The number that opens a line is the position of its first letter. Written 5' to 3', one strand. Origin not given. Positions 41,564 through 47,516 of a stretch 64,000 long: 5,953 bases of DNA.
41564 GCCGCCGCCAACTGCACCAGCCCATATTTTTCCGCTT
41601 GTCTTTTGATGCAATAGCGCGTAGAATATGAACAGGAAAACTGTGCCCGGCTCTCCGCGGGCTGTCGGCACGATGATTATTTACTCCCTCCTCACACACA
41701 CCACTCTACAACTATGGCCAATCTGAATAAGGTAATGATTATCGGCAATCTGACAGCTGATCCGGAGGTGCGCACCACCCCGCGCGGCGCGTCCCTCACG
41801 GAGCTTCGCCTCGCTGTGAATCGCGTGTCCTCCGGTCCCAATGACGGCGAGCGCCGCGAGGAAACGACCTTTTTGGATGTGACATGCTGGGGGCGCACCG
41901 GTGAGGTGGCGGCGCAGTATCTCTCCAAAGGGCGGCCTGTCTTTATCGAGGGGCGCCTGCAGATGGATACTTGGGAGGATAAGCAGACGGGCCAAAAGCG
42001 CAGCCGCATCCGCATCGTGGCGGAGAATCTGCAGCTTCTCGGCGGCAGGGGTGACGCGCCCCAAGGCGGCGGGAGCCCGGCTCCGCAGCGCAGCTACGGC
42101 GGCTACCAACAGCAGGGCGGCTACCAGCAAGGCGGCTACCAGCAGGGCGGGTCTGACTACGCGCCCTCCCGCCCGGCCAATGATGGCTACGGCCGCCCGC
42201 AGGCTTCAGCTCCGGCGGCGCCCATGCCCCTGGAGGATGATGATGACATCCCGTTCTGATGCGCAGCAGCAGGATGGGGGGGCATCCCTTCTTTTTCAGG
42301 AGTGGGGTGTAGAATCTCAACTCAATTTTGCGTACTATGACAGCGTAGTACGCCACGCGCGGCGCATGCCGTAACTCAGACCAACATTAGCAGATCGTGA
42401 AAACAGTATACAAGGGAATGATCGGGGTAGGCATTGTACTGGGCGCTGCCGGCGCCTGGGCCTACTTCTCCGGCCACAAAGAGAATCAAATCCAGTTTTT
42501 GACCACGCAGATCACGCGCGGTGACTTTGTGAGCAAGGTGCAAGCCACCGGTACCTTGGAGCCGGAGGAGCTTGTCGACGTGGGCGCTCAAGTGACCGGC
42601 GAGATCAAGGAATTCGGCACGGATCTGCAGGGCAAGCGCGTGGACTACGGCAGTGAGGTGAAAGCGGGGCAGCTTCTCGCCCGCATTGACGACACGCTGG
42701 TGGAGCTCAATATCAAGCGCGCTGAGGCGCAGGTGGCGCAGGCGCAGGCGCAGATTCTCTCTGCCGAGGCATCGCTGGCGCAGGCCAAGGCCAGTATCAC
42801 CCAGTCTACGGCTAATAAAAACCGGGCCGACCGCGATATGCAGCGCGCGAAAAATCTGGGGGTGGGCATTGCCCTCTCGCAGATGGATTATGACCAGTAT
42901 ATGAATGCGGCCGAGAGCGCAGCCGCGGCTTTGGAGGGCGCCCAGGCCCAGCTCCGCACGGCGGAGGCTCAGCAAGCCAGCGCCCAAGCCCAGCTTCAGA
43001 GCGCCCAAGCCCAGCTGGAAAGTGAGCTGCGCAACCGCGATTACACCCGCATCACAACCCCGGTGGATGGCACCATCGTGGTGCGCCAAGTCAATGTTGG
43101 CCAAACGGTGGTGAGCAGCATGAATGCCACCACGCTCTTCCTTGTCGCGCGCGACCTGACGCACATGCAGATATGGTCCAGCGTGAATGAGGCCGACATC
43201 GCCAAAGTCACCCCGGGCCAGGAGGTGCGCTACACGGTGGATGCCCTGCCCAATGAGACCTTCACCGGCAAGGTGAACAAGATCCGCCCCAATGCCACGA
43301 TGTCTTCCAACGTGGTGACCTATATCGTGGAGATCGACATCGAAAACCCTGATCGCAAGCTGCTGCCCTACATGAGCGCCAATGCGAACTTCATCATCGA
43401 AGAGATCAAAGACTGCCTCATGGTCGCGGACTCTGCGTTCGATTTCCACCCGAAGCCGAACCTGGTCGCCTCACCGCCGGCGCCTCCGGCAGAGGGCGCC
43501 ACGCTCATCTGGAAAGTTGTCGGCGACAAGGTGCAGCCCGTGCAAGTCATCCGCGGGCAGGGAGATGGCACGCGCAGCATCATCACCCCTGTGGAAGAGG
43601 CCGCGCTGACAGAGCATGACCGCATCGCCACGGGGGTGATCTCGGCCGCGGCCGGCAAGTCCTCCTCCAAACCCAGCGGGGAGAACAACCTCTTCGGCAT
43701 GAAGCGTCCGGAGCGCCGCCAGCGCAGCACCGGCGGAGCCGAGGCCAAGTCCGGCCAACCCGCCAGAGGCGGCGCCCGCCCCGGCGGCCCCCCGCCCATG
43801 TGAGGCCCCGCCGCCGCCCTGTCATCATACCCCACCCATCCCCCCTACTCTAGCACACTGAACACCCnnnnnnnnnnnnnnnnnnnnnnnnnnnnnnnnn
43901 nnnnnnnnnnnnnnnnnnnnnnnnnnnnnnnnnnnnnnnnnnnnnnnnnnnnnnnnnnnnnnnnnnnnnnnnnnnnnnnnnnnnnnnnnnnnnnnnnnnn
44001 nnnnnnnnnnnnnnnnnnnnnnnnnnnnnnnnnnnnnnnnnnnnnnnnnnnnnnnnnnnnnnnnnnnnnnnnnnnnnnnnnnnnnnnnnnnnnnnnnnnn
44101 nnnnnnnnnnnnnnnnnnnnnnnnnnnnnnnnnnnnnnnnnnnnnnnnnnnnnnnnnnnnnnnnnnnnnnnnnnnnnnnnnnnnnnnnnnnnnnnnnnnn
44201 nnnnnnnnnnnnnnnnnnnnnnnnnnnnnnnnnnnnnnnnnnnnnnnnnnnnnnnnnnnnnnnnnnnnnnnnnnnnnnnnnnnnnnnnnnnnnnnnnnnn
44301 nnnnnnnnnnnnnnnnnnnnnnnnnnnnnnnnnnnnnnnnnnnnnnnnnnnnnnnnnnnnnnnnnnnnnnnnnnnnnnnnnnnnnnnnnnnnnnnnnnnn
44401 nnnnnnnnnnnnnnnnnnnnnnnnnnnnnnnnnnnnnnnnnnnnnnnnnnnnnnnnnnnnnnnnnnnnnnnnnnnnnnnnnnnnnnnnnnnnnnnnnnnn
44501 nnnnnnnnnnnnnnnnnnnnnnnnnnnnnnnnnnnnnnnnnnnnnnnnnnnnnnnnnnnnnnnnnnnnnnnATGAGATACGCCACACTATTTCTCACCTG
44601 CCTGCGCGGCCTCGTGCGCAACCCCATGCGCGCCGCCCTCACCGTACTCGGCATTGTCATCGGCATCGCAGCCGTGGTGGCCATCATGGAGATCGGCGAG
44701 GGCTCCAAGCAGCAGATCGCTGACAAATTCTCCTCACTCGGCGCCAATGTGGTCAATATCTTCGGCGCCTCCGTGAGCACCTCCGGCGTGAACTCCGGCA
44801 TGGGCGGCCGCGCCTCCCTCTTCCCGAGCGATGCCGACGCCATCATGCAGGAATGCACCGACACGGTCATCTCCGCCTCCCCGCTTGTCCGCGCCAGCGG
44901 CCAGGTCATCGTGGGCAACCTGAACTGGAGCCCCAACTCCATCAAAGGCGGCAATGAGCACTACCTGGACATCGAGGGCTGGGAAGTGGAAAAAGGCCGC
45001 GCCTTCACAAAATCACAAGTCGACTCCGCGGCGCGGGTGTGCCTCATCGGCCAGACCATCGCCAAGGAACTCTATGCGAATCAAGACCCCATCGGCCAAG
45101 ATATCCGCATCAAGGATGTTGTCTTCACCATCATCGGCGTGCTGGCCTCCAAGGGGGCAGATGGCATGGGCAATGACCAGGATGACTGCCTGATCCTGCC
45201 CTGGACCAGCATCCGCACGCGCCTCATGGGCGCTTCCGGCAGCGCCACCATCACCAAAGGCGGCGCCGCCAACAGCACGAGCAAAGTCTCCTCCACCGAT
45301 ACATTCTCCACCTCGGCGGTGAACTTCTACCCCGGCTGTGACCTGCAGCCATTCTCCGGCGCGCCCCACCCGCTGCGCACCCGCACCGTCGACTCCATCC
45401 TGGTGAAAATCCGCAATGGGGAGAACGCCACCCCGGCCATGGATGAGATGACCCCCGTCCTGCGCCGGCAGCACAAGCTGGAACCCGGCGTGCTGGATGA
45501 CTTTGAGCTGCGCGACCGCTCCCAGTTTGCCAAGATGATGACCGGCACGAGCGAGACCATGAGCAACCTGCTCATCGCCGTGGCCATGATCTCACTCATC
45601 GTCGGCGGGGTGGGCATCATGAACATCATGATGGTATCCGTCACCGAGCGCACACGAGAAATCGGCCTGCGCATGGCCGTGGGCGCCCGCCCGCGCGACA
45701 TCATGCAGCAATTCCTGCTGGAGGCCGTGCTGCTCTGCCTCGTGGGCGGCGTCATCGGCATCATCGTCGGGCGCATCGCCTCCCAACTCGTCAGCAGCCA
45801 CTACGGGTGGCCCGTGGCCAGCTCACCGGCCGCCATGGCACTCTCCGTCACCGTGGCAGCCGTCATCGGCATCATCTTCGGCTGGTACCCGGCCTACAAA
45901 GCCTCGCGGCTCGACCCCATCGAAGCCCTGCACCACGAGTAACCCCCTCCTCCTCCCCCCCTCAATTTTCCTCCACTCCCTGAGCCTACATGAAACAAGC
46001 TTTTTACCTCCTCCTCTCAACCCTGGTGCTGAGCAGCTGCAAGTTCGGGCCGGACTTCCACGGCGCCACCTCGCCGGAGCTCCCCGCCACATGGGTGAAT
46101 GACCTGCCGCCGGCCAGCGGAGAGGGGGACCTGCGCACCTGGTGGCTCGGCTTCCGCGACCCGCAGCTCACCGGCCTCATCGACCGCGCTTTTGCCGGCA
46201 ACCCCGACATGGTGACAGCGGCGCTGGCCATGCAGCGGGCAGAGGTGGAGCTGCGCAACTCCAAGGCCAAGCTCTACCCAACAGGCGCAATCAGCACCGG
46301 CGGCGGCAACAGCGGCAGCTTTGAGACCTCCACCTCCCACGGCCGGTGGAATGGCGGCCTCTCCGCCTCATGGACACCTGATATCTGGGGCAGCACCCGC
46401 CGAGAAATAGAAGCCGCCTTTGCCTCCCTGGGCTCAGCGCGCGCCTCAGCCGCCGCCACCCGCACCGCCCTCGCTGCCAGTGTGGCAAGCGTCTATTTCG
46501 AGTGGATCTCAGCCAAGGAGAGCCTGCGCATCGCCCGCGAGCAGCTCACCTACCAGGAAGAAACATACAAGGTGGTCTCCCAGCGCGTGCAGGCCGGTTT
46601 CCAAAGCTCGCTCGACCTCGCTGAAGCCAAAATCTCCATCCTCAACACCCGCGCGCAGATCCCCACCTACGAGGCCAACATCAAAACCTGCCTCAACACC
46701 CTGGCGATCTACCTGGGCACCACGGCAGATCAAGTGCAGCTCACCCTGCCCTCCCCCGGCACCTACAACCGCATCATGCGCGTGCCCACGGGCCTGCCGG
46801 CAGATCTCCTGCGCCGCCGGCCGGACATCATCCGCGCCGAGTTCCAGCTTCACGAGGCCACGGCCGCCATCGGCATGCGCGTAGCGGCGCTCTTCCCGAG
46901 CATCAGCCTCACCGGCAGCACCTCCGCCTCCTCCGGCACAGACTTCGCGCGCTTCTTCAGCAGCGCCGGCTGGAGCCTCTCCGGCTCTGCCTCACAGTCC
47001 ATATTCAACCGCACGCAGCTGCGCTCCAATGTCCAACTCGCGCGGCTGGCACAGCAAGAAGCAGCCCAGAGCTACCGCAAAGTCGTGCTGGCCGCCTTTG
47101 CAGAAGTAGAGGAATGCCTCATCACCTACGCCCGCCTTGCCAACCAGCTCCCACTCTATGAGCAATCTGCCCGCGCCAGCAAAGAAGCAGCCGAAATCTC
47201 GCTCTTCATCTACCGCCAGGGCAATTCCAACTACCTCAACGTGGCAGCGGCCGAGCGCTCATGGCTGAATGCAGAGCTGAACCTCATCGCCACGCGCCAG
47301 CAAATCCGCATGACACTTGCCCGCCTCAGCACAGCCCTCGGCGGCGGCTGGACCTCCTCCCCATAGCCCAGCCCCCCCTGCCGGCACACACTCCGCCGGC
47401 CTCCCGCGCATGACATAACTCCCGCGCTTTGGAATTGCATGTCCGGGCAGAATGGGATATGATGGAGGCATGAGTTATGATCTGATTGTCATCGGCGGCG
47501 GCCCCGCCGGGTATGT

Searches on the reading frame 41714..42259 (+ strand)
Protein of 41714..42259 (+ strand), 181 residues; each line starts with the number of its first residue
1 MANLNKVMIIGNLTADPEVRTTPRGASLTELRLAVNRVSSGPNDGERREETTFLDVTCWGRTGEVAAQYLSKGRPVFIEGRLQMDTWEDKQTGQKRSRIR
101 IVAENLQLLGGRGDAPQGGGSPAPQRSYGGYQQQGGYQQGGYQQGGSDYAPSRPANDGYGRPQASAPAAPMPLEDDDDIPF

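Call 47: search_protein_families(library=pfam, proteins=[window:41714-42259:+])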
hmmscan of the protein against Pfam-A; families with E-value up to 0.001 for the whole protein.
window:41714-42259:+ (181 aa): 1 family
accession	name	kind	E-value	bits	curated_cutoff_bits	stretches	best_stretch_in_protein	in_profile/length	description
PF00436.31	SSB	-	3.9e-33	114.1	26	1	4-109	1-104/104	Single-strand binding protein family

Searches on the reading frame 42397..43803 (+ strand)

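Call 47: search_protein_families(library=pfam, proteins=[window:42397-43803:+])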
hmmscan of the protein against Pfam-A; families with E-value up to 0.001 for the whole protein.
window:42397-43803:+ (468 aa): 2 families
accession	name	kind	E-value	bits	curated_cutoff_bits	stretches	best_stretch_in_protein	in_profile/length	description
PF16576.10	HlyD_D23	-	2.5e-18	66.6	30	1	47-328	5-214/214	Barrel-sandwich domain of CusB or HlyD membrane-fusion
PF13437.12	HlyD_3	-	1.6e-12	48.5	22.2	1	219-320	2-101/106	HlyD family secretion protein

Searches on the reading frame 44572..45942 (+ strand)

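Call 47: search_protein_families(library=pfam, proteins=[window:44572-45942:+])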
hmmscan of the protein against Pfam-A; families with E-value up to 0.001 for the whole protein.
window:44572-45942:+ (456 aa): 3 families
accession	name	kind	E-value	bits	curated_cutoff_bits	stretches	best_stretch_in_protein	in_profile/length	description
PF12704.14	MacB_PCD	-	1.7e-41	143.2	27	1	22-294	2-205/207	MacB-like periplasmic core domain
PF02687.27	FtsX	-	1.2e-23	83.8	25.5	1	336-449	2-120/120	FtsX-like permease C-terminal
PF14342.11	DUF4396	-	0.00062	20.6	27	1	384-448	7-68/141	Domain of unknown function (DUF4396)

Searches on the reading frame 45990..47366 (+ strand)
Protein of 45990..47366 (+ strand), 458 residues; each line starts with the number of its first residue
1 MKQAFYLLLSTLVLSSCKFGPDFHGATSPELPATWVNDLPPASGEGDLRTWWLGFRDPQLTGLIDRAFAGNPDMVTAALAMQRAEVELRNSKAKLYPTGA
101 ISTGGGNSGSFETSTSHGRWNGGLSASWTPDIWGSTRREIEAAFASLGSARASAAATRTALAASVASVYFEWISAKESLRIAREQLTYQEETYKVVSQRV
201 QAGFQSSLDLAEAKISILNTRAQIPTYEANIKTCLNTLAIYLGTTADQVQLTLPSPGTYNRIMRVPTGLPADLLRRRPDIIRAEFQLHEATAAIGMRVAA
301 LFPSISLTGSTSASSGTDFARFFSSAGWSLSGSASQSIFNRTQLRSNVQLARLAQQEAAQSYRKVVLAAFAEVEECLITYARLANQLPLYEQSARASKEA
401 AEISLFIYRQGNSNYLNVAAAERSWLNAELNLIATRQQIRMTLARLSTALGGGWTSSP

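Call 47: search_protein_families(library=pfam, proteins=[window:45990-47366:+])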
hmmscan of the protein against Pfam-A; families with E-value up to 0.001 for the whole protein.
window:45990-47366:+ (458 aa): 1 family
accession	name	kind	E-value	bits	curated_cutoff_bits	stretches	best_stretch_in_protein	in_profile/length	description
PF02321.23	OEP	-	2.5e-51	174.6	22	2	63-243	4-187/187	Outer membrane efflux protein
